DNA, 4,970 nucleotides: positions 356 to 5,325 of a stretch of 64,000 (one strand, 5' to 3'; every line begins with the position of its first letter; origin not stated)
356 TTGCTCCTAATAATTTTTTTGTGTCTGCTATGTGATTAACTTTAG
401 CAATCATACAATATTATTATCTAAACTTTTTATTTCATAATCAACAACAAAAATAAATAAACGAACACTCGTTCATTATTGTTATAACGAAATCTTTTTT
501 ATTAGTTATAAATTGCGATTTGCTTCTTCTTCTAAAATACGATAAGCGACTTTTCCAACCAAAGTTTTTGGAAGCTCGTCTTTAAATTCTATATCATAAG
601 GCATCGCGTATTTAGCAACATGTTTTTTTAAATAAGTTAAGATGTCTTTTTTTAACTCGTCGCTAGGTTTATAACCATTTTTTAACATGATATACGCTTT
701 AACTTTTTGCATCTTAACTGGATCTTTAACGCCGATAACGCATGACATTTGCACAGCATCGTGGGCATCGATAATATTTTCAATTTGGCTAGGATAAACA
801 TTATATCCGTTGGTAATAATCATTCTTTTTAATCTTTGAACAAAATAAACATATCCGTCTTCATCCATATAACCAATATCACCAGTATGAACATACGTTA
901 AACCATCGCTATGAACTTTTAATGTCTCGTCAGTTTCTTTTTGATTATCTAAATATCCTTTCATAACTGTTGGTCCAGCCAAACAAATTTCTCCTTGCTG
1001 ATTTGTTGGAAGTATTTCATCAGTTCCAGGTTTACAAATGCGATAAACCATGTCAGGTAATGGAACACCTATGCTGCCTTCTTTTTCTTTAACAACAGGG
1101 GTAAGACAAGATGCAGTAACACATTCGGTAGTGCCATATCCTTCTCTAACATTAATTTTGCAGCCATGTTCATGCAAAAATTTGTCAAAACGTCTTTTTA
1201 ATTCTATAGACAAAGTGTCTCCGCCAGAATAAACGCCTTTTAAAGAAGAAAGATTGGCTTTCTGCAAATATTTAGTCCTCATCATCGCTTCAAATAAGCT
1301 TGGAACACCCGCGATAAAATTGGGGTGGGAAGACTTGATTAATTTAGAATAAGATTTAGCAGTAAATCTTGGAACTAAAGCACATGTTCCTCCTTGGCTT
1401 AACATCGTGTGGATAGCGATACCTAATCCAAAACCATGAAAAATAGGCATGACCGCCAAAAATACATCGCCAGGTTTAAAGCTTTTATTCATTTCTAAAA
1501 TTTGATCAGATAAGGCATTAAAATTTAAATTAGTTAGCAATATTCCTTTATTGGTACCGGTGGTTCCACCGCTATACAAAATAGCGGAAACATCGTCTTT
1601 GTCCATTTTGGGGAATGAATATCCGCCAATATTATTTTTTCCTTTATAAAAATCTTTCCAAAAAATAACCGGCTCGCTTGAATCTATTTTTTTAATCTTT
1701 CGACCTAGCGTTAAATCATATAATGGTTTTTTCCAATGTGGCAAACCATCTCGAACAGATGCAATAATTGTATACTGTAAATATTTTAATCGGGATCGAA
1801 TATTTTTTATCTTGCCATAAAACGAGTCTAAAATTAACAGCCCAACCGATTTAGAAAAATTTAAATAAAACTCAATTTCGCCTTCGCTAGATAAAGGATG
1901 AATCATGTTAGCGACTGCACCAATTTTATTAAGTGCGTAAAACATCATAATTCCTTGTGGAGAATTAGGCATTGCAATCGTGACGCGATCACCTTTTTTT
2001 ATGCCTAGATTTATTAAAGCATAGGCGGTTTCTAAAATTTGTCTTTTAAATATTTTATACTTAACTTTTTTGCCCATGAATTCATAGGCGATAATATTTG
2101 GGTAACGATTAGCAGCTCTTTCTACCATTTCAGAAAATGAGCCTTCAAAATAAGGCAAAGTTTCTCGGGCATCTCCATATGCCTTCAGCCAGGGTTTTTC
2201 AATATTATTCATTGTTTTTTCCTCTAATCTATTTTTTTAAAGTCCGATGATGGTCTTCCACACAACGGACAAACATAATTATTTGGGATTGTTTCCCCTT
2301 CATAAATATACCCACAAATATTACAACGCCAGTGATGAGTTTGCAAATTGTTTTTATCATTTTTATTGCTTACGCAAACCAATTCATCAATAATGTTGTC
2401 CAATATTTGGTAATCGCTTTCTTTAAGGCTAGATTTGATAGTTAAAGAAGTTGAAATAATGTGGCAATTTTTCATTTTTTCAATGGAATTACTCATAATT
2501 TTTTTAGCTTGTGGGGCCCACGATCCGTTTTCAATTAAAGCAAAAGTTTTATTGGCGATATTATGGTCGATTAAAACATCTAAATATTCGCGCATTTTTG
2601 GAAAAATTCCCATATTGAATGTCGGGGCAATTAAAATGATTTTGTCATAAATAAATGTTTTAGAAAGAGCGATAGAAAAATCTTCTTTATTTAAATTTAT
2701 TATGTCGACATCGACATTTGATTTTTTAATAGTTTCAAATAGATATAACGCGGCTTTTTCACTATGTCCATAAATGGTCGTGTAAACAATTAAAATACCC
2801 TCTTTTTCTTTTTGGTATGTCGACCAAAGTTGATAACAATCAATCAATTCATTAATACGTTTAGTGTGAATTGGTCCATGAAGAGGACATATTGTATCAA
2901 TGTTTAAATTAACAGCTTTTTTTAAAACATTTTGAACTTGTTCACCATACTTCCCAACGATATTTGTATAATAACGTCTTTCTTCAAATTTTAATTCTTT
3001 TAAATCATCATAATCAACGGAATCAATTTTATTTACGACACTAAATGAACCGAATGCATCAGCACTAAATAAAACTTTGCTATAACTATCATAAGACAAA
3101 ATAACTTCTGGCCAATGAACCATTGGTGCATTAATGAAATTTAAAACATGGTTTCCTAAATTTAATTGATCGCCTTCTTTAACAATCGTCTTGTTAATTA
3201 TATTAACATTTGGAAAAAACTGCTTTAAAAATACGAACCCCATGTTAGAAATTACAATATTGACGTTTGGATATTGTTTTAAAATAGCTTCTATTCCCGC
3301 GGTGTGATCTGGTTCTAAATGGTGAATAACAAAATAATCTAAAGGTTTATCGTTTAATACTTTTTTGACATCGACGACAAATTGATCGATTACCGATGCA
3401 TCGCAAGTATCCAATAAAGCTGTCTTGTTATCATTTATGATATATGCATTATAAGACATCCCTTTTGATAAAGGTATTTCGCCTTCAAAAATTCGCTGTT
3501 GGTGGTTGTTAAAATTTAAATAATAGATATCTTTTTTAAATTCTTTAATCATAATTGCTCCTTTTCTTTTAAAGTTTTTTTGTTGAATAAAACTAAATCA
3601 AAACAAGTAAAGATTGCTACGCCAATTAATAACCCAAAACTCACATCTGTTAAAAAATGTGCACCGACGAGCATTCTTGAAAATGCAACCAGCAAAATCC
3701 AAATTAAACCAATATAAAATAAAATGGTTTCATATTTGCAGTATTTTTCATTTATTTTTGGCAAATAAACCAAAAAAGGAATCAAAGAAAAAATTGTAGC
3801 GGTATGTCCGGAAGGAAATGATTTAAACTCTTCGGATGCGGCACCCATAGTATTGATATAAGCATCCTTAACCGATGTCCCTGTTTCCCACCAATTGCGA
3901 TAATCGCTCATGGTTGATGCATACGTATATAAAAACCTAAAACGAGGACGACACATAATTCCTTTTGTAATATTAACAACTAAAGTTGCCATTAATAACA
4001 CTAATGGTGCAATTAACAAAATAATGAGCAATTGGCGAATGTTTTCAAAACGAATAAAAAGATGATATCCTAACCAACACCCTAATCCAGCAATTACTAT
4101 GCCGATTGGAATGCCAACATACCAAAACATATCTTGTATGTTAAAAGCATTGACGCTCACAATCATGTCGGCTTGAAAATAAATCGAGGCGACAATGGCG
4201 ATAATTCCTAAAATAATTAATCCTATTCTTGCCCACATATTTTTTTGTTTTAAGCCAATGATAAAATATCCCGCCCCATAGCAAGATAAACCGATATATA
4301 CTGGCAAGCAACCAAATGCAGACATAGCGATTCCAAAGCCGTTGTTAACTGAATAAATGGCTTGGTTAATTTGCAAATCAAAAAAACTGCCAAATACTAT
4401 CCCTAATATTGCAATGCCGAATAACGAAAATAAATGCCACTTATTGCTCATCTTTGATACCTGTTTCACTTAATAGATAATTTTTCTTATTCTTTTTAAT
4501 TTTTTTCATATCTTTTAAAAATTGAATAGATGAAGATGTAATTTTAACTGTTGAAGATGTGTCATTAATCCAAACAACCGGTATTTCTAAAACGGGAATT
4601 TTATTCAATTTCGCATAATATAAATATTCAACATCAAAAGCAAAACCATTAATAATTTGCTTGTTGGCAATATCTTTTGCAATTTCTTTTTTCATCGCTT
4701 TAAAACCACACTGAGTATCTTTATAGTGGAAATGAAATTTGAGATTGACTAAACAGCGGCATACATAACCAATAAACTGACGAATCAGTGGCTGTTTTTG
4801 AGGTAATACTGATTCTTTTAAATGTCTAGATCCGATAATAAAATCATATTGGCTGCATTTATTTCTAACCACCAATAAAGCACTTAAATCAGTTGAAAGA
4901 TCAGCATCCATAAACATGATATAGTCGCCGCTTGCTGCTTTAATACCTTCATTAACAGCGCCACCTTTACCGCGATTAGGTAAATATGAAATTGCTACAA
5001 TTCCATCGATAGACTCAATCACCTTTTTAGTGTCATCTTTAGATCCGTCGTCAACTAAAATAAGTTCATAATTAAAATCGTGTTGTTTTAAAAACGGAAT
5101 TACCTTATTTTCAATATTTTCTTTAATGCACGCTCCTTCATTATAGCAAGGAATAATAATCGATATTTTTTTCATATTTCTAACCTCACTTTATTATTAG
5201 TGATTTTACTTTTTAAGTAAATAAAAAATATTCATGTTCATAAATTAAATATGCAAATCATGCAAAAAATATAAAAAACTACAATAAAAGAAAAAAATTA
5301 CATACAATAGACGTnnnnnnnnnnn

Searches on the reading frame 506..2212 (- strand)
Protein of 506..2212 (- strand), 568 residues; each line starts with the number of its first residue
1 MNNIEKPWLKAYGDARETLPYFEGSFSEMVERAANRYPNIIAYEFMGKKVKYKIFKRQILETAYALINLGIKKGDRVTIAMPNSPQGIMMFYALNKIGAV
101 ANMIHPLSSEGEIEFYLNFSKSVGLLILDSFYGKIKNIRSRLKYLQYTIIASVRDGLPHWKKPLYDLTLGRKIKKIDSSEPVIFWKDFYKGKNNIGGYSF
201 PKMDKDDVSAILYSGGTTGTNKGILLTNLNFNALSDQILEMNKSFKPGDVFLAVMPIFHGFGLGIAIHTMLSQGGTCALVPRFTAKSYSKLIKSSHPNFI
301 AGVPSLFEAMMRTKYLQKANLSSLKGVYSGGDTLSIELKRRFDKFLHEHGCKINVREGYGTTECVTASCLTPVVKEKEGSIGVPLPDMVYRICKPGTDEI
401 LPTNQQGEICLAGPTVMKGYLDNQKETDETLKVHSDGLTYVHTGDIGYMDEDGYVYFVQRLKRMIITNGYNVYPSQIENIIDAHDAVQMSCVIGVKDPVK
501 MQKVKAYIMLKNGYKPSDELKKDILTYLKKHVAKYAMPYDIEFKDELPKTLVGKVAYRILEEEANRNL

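Call 48: search_protein_families(library=pfam, proteins=[window:506-2212:-], max_evalue=0.00001)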
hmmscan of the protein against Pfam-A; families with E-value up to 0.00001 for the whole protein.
window:506-2212:- (568 aa): 2 families
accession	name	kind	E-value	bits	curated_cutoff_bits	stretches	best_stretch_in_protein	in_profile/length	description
PF00501.34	AMP-binding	-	6.2e-74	249.5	29.9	1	31-421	2-384/384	AMP-binding enzyme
PF13193.12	AMP-binding_C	-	1.3e-17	64.9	24.5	1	476-554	1-76/76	AMP-binding enzyme C-terminal domain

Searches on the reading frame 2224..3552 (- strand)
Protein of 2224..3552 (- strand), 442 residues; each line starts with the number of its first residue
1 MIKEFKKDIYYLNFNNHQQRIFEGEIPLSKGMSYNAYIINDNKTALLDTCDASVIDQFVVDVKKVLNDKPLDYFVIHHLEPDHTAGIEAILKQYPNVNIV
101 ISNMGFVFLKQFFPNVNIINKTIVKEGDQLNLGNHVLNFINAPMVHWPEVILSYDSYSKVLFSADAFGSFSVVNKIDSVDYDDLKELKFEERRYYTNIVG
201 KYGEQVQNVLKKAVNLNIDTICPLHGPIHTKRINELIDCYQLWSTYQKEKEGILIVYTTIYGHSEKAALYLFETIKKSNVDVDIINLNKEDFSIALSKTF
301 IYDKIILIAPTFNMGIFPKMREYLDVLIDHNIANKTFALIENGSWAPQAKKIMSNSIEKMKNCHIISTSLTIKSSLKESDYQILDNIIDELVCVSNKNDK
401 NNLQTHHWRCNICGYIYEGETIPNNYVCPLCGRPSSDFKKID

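Call 48: search_protein_families(library=pfam, proteins=[window:2224-3552:-], max_evalue=0.00001)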
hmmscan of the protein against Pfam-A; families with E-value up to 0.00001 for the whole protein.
window:2224-3552:- (442 aa): 4 families
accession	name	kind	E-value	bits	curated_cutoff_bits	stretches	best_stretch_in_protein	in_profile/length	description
PF19583.5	ODP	-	1.9e-24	87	27.2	1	34-226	3-194/194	ODP family beta lactamase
PF21349.2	RUBY_RBDX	-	5.1e-11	42.3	26.5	1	408-439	1-30/30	Rubrerythrin, rubredoxin-like domain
PF00753.33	Lactamase_B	-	2.4e-09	37.8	22.7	1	34-223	6-194/196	Metallo-beta-lactamase superfamily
PF12724.12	Flavodoxin_5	-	5.6e-07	30.4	27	1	254-365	1-113/145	Flavodoxin domain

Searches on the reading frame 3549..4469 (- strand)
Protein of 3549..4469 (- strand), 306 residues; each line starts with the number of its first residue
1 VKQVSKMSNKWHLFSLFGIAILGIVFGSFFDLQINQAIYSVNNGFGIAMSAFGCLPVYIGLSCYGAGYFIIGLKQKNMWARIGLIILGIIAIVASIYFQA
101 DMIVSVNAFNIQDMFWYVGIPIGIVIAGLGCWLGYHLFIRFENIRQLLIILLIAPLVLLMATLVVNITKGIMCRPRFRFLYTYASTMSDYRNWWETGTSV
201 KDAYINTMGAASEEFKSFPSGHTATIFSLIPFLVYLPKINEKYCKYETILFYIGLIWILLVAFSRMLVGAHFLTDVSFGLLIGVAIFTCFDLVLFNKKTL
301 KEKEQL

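Call 48: search_protein_families(library=pfam, proteins=[window:3549-4469:-], max_evalue=0.00001)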
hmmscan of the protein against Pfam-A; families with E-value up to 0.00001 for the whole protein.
window:3549-4469:- (306 aa): 2 families
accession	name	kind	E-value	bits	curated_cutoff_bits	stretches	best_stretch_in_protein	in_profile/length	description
PF01569.27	PAP2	-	3.4e-22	79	27.2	1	152-289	3-120/130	PAP2 superfamily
PF14378.12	PAP2_3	-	2.4e-07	31.2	27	1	142-287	57-188/190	PAP2 superfamily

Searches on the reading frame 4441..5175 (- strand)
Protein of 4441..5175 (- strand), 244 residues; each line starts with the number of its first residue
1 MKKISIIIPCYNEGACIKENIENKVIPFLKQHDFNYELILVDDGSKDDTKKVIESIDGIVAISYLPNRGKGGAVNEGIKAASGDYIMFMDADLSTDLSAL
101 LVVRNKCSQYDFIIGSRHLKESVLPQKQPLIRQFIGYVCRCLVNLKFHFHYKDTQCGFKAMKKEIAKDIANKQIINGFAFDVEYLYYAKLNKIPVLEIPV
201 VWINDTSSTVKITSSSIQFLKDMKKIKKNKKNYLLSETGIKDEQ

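Call 48: search_protein_families(library=pfam, proteins=[window:4441-5175:-], max_evalue=0.00001)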
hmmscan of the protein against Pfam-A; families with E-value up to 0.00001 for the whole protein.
window:4441-5175:- (244 aa): 3 families
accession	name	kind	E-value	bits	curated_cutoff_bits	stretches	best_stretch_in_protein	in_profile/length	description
PF00535.33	Glycos_transf_2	-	5.9e-28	98.3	23.3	1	5-168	1-166/168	Glycosyl transferase family 2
PF10111.15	Glyco_tranf_2_2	-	1.1e-11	45.2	27.3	1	5-93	1-92/276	Glycosyltransferase like family 2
PF13641.12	Glyco_tranf_2_3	-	5.7e-07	30.2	27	1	4-93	3-97/230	Glycosyltransferase like family 2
